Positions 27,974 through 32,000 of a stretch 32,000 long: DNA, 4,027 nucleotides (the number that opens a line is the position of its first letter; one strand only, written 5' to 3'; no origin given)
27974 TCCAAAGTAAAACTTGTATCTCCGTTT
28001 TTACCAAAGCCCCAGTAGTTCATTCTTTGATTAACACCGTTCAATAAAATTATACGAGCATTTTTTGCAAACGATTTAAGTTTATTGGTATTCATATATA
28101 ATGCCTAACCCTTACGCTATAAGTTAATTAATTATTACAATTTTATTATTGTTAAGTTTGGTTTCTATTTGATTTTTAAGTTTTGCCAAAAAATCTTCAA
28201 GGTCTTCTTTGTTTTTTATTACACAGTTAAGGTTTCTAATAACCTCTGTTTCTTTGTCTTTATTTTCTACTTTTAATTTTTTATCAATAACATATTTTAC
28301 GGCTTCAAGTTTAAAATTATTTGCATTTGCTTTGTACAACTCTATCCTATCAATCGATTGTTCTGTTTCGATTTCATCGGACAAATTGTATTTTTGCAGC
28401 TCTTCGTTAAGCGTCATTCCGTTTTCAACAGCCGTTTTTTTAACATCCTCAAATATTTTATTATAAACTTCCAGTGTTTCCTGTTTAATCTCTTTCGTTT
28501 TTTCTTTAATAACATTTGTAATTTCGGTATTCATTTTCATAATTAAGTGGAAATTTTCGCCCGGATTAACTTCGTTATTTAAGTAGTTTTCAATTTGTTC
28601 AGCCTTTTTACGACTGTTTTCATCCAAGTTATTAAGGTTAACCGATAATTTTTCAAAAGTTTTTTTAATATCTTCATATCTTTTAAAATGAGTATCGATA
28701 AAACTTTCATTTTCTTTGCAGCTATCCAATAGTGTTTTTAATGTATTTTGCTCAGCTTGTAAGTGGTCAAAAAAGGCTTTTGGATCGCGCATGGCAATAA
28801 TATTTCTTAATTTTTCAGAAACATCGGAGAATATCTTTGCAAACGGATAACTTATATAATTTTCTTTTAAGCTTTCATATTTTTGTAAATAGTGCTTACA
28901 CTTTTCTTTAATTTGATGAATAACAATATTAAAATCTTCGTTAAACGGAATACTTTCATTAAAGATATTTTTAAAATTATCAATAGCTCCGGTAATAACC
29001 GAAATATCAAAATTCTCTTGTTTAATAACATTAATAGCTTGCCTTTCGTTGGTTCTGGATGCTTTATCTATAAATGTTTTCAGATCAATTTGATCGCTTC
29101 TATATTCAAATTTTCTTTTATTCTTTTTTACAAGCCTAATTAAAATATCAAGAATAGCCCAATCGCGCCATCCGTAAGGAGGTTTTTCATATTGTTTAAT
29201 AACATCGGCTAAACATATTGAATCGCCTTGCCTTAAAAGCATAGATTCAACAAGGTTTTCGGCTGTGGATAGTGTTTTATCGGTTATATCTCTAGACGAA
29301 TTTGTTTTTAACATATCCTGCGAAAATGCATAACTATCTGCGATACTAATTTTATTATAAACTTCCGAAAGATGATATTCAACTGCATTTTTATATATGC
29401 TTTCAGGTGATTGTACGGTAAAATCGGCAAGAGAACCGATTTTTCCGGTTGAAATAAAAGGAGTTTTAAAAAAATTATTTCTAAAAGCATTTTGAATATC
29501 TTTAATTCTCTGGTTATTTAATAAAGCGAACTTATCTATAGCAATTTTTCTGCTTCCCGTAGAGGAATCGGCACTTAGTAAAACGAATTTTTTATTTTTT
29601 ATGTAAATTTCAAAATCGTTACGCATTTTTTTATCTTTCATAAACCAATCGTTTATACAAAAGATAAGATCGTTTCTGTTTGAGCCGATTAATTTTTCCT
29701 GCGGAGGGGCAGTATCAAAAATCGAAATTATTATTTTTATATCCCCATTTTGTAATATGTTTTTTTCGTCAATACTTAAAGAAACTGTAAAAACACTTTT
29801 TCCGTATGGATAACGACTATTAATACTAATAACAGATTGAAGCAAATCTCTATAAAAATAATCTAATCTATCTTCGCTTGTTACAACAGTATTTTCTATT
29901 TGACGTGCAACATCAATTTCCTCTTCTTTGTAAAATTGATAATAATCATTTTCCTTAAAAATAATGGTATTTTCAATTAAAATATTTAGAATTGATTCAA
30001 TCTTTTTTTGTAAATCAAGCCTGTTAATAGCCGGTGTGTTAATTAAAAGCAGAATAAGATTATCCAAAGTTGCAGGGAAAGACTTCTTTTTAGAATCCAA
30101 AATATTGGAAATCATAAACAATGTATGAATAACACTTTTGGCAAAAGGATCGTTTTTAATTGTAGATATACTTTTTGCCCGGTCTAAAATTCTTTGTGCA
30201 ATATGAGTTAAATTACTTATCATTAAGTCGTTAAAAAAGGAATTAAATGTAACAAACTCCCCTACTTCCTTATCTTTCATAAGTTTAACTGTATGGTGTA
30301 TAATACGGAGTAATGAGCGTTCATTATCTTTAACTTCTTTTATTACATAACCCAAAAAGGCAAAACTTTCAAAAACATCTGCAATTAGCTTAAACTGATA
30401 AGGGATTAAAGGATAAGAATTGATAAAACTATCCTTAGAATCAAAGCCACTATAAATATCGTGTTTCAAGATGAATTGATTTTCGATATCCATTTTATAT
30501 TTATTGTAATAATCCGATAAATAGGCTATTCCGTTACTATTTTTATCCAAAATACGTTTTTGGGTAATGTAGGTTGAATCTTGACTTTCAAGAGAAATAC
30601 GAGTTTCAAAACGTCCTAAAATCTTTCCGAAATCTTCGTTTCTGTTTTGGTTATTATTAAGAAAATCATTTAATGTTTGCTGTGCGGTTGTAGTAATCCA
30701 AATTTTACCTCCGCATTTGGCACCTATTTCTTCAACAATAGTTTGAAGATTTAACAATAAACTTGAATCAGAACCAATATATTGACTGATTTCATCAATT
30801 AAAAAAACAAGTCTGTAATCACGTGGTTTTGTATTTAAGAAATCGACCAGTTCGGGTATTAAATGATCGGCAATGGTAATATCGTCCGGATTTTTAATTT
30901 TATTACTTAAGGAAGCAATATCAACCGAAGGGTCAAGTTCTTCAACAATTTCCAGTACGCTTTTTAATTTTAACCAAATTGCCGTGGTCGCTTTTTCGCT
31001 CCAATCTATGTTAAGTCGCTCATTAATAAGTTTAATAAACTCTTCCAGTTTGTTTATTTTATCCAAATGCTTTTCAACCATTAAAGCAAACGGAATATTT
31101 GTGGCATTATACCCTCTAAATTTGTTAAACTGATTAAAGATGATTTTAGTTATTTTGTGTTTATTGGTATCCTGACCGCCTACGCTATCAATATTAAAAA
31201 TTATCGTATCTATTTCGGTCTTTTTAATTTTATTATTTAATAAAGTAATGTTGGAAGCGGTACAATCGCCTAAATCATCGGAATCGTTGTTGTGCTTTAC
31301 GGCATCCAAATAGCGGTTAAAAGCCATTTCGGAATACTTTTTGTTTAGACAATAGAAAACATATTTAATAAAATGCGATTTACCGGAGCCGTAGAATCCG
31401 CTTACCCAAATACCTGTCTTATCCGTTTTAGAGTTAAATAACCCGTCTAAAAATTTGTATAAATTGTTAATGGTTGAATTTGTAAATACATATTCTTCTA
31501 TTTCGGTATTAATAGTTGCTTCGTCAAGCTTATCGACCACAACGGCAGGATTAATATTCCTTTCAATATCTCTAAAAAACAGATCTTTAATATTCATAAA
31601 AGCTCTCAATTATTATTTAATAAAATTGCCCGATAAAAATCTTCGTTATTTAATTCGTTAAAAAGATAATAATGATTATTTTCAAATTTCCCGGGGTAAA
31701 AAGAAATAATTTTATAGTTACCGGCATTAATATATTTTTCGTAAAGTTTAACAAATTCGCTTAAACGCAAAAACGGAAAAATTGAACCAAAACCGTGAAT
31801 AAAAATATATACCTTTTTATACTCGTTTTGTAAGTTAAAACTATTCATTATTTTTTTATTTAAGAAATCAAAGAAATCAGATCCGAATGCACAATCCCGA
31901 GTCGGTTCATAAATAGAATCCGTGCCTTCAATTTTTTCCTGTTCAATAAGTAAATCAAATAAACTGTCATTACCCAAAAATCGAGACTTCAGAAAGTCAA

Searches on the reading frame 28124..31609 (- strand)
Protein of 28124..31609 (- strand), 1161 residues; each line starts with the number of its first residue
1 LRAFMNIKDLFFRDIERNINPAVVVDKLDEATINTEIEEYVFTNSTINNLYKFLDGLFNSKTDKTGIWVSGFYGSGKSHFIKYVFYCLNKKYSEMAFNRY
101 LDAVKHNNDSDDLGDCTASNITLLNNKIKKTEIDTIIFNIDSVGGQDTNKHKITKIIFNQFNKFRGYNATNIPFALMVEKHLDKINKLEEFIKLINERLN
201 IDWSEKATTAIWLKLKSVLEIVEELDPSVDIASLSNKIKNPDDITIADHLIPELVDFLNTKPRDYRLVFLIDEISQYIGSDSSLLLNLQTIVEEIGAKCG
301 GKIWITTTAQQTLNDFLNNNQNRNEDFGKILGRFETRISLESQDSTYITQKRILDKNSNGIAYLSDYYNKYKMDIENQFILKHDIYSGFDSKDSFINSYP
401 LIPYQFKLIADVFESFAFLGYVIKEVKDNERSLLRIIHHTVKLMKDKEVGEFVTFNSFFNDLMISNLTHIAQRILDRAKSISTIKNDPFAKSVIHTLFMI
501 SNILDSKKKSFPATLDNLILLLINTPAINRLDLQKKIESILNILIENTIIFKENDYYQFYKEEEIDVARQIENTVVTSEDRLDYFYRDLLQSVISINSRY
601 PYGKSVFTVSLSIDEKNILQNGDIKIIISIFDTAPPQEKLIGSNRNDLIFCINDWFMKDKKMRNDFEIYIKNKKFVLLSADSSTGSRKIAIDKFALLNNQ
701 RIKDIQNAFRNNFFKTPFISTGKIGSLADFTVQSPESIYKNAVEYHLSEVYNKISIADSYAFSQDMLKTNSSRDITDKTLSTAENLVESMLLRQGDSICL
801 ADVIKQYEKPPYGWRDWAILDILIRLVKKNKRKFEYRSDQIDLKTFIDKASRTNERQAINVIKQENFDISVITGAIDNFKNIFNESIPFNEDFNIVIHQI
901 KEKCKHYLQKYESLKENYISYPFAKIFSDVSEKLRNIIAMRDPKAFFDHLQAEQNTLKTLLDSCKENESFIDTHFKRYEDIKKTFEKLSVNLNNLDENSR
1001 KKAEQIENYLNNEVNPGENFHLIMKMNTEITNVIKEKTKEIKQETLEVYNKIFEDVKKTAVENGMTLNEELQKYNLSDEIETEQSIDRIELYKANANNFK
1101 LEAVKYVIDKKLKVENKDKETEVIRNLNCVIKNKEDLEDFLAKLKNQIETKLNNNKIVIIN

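Call 52: search_protein_families(library=ncbifam, proteins=[window:28124-31609:-], max_evalue=0.01)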
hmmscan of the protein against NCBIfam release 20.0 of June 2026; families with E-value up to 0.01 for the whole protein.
window:28124-31609:- (1161 aa): 1 family
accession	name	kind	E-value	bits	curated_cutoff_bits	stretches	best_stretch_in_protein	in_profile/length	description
NF033441.0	BREX_BrxC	hypoth_equivalog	6.3e-193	644.1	400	1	6-1148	1-1172/1173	BREX system P-loop protein BrxC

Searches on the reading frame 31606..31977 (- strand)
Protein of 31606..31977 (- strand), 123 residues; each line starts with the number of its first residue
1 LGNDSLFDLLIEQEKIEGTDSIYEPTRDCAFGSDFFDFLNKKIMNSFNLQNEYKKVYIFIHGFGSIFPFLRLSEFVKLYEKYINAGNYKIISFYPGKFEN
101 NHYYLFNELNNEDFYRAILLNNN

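Call 55: search_protein_families(library=pfam, proteins=[window:31606-31977:-], max_evalue=0.01)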
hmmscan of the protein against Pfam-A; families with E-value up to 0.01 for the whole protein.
window:31606-31977:- (123 aa): 1 family
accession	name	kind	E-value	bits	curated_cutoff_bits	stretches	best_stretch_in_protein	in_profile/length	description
PF08747.16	BrxB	-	4.2e-17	62.8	26.8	1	4-119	16-123/124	BREX protein BrxB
